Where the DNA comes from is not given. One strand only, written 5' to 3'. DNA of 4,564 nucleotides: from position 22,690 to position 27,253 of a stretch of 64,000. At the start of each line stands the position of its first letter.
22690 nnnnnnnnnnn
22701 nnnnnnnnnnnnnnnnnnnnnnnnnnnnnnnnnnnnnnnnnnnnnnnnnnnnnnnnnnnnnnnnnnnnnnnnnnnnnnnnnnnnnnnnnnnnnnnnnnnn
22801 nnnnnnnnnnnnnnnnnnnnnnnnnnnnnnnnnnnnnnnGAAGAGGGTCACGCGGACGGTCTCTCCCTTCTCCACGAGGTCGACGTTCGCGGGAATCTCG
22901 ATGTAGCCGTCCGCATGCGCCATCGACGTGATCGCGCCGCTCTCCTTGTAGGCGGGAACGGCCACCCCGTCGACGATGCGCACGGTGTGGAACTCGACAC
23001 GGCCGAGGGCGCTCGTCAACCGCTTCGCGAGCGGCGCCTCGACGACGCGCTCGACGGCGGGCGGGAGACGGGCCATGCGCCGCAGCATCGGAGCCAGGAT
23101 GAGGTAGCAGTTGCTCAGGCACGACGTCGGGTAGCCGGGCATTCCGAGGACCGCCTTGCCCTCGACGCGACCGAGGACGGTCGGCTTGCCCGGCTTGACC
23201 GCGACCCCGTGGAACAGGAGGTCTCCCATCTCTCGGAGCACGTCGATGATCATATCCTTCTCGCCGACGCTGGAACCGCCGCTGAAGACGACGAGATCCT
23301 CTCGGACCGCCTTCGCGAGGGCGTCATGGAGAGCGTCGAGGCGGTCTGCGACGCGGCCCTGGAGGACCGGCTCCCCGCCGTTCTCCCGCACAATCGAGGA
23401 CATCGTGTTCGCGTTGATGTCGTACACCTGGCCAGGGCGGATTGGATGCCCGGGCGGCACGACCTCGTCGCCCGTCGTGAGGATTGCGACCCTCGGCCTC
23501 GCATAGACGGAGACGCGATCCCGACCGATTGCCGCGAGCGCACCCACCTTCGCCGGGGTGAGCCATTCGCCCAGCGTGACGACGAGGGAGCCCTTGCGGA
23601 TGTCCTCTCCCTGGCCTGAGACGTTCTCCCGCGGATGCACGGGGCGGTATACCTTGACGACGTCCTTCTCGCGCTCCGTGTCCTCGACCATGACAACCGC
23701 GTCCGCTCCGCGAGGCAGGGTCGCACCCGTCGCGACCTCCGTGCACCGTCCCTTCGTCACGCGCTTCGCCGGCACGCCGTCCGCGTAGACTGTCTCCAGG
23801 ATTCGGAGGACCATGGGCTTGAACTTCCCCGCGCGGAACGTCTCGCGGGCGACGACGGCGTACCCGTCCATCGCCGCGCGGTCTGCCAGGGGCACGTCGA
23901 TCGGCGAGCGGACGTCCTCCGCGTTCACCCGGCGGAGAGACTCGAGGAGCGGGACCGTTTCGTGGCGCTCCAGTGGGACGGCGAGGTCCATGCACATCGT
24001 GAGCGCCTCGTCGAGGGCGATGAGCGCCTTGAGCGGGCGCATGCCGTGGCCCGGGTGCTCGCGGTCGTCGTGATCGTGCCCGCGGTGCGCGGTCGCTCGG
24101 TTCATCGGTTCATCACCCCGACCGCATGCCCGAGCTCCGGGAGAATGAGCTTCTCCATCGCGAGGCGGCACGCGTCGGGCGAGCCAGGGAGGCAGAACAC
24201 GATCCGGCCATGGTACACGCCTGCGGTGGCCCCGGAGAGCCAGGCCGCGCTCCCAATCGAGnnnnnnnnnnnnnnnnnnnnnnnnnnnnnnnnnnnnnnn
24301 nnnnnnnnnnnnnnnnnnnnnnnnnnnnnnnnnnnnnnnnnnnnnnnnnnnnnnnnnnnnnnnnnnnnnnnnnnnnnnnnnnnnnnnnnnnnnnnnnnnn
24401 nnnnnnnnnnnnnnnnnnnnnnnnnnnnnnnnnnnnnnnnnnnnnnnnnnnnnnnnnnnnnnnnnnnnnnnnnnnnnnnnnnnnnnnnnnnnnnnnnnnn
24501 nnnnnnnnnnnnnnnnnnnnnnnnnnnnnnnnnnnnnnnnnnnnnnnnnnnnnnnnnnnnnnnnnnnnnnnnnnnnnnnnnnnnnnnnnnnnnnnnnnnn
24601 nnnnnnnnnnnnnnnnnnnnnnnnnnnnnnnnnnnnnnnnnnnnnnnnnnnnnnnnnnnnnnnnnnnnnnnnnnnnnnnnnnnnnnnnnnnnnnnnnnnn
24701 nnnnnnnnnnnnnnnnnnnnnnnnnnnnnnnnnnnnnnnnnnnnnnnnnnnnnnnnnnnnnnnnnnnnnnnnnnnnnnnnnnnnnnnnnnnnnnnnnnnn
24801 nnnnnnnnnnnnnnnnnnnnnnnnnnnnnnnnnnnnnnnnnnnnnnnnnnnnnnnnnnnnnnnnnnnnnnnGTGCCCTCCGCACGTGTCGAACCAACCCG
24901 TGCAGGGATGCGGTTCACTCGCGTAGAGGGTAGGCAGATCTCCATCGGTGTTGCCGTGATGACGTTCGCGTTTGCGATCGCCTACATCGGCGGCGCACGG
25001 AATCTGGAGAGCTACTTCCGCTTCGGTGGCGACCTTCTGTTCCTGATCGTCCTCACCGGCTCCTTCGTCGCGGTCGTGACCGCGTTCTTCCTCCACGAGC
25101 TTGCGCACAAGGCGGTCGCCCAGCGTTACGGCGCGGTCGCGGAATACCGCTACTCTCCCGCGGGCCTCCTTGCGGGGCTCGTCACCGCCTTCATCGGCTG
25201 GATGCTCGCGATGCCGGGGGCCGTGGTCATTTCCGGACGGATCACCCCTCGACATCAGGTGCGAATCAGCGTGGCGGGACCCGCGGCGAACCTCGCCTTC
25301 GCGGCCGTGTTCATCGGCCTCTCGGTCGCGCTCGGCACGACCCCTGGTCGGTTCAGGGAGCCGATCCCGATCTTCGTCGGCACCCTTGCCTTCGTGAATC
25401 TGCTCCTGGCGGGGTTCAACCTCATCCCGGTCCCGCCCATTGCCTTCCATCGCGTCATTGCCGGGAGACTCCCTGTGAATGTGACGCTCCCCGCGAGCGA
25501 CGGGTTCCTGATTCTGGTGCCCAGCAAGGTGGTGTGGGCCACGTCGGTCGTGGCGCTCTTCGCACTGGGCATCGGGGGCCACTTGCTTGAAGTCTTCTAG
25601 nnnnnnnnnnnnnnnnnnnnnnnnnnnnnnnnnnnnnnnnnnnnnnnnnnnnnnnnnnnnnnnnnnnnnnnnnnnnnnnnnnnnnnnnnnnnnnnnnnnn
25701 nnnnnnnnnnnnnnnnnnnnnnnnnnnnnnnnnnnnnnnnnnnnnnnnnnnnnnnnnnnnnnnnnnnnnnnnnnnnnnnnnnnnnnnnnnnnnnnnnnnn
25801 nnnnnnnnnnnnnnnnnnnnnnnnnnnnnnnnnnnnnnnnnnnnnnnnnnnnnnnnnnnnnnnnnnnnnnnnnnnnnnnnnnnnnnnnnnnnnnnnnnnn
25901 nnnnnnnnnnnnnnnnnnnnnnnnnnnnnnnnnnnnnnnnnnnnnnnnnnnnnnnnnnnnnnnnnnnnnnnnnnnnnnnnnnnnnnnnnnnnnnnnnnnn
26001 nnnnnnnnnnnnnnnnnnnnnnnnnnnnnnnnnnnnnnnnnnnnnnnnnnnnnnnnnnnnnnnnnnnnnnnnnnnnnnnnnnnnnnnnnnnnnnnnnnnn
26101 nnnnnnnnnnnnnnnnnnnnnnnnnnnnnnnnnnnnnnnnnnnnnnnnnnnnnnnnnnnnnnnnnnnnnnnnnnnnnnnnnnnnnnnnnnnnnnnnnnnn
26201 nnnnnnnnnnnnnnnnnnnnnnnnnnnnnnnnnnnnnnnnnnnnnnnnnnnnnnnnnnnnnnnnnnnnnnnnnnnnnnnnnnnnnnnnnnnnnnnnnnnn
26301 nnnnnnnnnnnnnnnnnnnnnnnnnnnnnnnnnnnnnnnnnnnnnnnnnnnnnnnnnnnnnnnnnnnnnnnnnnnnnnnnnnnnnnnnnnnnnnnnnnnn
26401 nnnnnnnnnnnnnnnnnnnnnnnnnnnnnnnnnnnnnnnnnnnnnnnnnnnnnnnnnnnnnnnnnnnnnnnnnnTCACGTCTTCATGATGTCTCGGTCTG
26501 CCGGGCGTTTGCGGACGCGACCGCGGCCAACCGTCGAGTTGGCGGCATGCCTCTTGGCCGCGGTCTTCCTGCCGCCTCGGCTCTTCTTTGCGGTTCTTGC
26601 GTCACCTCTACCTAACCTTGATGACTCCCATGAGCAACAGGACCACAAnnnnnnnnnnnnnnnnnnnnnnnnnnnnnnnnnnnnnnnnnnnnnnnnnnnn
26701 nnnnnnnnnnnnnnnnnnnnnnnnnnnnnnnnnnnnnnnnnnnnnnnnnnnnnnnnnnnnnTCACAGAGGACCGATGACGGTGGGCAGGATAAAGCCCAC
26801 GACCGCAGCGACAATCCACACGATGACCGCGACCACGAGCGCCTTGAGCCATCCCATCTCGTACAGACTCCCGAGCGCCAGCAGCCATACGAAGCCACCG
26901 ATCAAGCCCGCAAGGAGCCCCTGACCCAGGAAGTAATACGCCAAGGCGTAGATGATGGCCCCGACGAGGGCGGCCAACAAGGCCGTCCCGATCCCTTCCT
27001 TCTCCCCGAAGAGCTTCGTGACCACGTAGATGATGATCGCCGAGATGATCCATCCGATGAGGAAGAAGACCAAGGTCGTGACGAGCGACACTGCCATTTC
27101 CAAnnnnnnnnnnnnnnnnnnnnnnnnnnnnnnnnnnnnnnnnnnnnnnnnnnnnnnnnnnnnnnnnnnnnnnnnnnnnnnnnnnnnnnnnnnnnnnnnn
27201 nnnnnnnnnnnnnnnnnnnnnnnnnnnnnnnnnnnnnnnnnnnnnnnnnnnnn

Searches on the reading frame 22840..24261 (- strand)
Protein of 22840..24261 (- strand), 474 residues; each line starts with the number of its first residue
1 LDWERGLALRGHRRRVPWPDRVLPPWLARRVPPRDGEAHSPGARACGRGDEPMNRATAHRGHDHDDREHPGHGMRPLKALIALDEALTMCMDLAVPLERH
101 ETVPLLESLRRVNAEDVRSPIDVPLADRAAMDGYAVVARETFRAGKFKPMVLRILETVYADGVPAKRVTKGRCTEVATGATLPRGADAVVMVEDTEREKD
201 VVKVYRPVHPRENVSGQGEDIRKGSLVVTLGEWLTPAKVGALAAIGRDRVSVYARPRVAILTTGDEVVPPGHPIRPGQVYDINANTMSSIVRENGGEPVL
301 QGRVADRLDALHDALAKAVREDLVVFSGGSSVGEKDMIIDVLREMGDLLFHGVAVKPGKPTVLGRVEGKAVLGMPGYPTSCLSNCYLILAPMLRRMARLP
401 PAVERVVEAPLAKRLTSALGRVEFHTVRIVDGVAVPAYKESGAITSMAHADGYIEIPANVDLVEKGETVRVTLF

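Call 32: search_protein_families(library=pfam, proteins=[window:22840-24261:-], max_evalue=5)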
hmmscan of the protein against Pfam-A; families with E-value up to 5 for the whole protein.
window:22840-24261:- (474 aa): 4 families
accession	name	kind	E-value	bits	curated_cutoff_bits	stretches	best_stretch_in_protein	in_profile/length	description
PF03453.22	MoeA_N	-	1.6e-44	151.8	30.8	1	82-246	2-160/160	MoeA N-terminal region (domain I and II)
PF00994.29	MoCF_biosynth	-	6.5e-29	100.9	26.6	1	259-394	1-143/144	Probable molybdopterin binding domain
PF03454.20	MoeA_C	-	4.1e-16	59.4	22.1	1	409-474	2-72/72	MoeA C-terminal region (domain IV)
PF23720.1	DUF7161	-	0.069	13.6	27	1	178-212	27-61/72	Family of unknown function (DUF7161)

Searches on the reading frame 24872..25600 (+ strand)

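Call 6: search_protein_families(library=pfam, proteins=[window:24872-25600:+], max_evalue=0.01)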
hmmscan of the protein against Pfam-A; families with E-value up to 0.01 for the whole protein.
window:24872-25600:+ (242 aa): 1 family
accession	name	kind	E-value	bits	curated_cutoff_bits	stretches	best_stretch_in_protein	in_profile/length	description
PF02163.28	Peptidase_M50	-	8.7e-06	25.7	27.2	1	65-153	3-102/221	Peptidase family M50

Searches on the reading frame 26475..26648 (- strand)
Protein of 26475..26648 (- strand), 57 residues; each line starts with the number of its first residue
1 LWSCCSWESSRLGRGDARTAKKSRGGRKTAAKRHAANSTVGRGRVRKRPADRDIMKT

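Call 32: search_protein_families(library=pfam, proteins=[window:26475-26648:-], max_evalue=5)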
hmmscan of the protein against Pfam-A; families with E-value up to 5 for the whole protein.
window:26475-26648:- (57 aa): 1 family
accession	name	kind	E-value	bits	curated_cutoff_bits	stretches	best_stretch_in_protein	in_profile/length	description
PF14999.11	Shadoo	-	1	9.9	27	1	16-52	2-38/133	Shadow of prion protein, neuroprotective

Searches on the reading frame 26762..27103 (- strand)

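Call 6: search_protein_families(library=pfam, proteins=[window:26762-27103:-], max_evalue=0.01)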
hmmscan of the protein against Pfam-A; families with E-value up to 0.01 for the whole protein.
window:26762-27103:- (113 aa): 2 families
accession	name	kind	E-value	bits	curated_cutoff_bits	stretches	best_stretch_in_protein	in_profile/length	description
PF04020.18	Phage_holin_4_2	-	0.0033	18.4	28.8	1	8-53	57-104/105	Mycobacterial 4 TMS phage holin, superfamily IV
PF05552.17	MS_channel_1st_1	-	0.0066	16.8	22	1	4-32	14-42/50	Mechanosensitive ion channel, conserved TM helix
